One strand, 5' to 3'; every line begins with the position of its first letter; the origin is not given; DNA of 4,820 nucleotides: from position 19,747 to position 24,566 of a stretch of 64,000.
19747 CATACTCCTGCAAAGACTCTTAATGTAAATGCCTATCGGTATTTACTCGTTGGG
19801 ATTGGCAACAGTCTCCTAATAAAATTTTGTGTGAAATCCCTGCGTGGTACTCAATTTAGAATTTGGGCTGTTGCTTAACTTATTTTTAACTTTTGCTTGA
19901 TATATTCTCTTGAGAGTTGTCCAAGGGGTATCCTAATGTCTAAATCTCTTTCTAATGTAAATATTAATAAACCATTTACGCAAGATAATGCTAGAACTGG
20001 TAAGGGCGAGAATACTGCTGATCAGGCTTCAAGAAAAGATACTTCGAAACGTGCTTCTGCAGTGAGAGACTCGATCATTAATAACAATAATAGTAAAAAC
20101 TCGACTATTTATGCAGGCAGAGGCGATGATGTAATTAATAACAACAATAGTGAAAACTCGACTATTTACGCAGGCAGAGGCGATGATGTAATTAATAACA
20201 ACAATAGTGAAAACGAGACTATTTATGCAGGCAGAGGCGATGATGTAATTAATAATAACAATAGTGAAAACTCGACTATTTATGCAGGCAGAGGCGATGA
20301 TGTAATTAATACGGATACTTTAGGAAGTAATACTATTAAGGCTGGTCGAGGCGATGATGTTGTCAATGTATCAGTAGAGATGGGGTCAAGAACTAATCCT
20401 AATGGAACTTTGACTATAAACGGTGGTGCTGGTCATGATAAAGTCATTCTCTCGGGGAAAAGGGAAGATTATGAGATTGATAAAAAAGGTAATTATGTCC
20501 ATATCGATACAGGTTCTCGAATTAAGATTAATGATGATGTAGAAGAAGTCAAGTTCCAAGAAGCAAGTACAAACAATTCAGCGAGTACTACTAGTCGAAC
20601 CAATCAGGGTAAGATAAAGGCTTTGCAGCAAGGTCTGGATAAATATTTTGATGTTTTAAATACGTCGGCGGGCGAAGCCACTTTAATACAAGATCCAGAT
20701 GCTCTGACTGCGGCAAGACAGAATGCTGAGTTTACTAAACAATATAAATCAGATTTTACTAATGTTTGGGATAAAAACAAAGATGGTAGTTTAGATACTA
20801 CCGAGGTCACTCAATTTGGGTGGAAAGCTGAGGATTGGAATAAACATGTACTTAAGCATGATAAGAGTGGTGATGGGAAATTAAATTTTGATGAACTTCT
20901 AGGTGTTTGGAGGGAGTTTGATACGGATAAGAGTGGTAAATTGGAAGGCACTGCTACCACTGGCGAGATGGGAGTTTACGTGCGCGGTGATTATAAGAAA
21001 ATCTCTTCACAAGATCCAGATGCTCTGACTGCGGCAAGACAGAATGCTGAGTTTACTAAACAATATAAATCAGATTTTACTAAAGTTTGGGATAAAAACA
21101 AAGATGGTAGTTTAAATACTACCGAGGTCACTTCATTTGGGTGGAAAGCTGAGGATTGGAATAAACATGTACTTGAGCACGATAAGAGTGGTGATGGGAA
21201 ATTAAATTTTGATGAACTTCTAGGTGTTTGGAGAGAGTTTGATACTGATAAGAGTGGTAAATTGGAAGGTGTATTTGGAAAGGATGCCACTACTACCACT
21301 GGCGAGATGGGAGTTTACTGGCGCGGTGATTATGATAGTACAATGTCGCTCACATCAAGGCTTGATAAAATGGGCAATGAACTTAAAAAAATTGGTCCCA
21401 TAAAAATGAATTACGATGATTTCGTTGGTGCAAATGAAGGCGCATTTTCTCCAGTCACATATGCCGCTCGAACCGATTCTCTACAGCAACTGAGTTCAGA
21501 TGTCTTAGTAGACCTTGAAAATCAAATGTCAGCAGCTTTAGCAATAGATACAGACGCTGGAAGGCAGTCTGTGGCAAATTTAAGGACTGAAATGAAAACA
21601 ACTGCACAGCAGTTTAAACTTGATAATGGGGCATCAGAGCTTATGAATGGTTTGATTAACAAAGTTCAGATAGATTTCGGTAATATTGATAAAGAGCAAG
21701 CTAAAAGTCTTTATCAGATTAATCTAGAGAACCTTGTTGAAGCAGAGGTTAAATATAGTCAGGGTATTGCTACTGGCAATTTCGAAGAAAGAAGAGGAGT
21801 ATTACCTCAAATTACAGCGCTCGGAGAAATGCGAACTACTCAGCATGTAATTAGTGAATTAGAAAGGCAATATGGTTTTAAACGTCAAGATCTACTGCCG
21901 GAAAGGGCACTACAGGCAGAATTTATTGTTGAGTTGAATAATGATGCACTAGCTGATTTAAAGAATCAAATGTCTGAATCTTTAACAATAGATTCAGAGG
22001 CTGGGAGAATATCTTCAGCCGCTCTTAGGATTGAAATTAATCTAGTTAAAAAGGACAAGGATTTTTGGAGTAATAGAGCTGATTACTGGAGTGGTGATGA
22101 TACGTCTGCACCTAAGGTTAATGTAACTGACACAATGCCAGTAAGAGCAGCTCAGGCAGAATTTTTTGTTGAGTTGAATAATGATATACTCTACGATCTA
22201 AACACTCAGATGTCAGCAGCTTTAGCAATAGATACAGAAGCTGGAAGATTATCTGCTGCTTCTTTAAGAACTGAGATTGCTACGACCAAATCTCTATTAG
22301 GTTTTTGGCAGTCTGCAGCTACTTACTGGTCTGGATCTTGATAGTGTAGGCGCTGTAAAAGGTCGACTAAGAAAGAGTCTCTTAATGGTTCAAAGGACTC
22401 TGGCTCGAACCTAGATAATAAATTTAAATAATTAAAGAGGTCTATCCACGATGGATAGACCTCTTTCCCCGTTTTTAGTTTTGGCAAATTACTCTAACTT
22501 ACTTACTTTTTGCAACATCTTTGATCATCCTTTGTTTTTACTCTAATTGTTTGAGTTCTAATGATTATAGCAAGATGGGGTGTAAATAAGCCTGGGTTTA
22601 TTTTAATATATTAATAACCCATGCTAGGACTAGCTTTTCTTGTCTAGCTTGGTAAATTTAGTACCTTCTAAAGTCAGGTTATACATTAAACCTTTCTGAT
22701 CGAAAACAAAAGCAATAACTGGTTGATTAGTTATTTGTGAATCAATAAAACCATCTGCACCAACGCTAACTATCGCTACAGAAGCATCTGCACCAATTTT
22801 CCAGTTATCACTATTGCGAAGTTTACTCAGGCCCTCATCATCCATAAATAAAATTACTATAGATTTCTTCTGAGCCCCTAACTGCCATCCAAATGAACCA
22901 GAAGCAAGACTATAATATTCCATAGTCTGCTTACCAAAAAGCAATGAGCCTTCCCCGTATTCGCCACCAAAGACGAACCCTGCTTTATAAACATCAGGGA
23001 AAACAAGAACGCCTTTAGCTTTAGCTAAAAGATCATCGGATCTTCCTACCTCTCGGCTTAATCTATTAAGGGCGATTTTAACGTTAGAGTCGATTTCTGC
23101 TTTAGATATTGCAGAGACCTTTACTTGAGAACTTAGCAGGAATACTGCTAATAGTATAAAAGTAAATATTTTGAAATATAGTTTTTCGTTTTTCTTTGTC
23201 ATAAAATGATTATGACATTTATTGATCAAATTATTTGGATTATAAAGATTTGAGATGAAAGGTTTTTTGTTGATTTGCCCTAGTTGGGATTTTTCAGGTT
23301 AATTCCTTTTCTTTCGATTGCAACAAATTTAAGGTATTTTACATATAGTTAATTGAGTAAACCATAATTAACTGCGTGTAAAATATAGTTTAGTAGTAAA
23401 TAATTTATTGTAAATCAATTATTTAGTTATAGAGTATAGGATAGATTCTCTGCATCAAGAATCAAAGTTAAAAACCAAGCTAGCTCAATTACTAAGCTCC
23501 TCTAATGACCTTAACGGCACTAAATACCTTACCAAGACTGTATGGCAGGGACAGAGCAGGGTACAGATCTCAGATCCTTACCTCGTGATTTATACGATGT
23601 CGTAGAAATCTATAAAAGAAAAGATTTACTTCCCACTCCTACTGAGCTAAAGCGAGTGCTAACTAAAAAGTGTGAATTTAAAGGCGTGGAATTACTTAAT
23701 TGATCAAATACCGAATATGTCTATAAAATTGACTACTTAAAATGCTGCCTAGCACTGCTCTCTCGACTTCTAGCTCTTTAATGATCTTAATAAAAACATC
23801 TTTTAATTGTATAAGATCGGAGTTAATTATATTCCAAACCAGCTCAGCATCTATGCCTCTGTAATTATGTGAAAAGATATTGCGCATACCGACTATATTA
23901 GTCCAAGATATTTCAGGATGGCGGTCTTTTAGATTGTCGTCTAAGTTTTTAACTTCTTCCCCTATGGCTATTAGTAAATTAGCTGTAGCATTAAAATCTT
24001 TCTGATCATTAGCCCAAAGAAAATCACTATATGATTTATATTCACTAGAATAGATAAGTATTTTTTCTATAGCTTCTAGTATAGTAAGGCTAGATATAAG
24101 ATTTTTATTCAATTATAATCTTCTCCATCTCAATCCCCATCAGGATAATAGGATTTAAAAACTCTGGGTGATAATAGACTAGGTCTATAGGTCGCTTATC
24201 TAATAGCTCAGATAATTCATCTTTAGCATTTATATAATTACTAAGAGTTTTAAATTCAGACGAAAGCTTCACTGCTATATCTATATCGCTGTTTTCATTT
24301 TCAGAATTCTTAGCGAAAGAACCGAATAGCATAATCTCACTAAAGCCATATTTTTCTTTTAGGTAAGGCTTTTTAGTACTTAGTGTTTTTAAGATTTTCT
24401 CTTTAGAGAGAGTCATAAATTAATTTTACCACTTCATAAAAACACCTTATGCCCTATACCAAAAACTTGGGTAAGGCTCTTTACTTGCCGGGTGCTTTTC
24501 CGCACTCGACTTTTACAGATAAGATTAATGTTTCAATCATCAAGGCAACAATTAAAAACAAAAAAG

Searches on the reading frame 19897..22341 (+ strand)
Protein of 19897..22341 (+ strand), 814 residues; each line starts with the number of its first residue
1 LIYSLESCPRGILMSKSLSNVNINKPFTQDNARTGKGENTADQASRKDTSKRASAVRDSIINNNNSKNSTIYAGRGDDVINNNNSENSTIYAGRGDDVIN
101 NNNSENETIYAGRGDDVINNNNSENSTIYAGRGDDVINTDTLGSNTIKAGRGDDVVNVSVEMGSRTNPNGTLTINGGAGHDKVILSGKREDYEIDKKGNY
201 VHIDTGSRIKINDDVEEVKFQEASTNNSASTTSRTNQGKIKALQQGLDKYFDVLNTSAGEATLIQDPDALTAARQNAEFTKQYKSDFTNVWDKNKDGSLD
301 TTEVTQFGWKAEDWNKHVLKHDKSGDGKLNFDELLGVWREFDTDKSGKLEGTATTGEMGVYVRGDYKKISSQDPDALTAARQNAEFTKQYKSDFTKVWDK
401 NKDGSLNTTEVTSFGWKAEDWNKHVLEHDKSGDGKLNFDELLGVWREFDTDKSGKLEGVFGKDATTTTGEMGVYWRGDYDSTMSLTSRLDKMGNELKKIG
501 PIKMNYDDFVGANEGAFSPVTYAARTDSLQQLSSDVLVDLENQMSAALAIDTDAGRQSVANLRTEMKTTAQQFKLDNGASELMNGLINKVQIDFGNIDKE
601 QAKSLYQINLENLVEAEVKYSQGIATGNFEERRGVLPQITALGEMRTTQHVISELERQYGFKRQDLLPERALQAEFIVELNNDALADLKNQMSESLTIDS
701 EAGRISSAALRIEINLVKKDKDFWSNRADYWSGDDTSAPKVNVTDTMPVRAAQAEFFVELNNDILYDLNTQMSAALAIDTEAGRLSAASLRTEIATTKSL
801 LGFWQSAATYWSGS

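Call 63: search_protein_families(library=pfam, proteins=[window:19897-22341:+], max_evalue=0.001)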
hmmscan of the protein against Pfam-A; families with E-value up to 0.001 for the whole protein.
window:19897-22341:+ (814 aa): 6 families
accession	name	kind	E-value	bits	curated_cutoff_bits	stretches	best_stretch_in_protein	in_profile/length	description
PF00036.39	EF-hand_1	-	3.4e-14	51.7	25.4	0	427-446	8-27/29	EF hand domain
PF13405.12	EF-hand_6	-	1.1e-09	37.6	25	0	320-336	8-24/30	EF-hand domain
PF00353.25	HemolysinCabind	-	5.6e-09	36.2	23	0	103-119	3-19/36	RTX calcium-binding nonapeptide repeat (4 copies)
PF13202.12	EF-hand_5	-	4.2e-08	32.7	25.9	0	292-306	9-23/25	EF hand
PF13499.12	EF-hand_7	-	3.8e-06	27.6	30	0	292-349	12-57/67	EF-hand domain pair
PF23657.1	DUF7151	-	0.00013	22.3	27.2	0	291-306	26-41/46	Domain of unknown function (DUF7151)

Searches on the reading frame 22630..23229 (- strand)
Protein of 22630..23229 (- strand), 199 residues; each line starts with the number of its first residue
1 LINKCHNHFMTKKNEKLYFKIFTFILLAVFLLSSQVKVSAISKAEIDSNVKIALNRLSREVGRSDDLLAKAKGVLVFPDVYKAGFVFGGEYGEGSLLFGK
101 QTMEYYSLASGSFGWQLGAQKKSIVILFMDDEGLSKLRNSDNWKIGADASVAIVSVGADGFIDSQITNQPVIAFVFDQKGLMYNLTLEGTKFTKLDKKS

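Call 62: search_protein_families(library=pfam, proteins=[window:22630-23229:-], max_evalue=0.01)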
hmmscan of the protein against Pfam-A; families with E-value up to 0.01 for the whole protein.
window:22630-23229:- (199 aa): 1 family
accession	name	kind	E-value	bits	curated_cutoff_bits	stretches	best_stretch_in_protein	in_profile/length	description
PF04366.17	Ysc84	-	7.3e-13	48.8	25.1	1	110-194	2-87/127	Las17-binding protein actin regulator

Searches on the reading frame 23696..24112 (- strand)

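Call 62: search_protein_families(library=pfam, proteins=[window:23696-24112:-], max_evalue=0.01)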
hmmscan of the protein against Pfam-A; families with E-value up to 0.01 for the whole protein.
window:23696-24112:- (138 aa): 1 family
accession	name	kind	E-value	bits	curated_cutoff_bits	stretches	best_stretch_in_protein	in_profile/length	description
PF01934.22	HepT-like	-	9.3e-20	71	23.5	1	11-108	1-118/120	Ribonuclease HepT-like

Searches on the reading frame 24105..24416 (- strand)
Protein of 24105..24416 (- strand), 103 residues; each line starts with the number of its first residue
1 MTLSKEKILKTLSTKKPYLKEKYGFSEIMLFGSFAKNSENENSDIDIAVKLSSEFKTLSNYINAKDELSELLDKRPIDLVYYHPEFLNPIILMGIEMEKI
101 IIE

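Call 62: search_protein_families(library=pfam, proteins=[window:24105-24416:-], max_evalue=0.01)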
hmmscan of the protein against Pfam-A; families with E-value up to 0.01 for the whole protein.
window:24105-24416:- (103 aa): 3 families
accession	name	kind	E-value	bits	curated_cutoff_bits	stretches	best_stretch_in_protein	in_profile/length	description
PF18765.7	Polbeta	-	2.9e-14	53.4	26.9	1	16-85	4-71/93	Polymerase beta, Nucleotidyltransferase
PF01909.29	NTP_transf_2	-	1.2e-10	42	21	1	16-82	5-75/93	Nucleotidyltransferase domain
PF22600.2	MTPAP-like_central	-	3e-05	24.6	27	1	17-73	31-85/139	Poly(A) RNA polymerase, mitochondrial-like, central palm domain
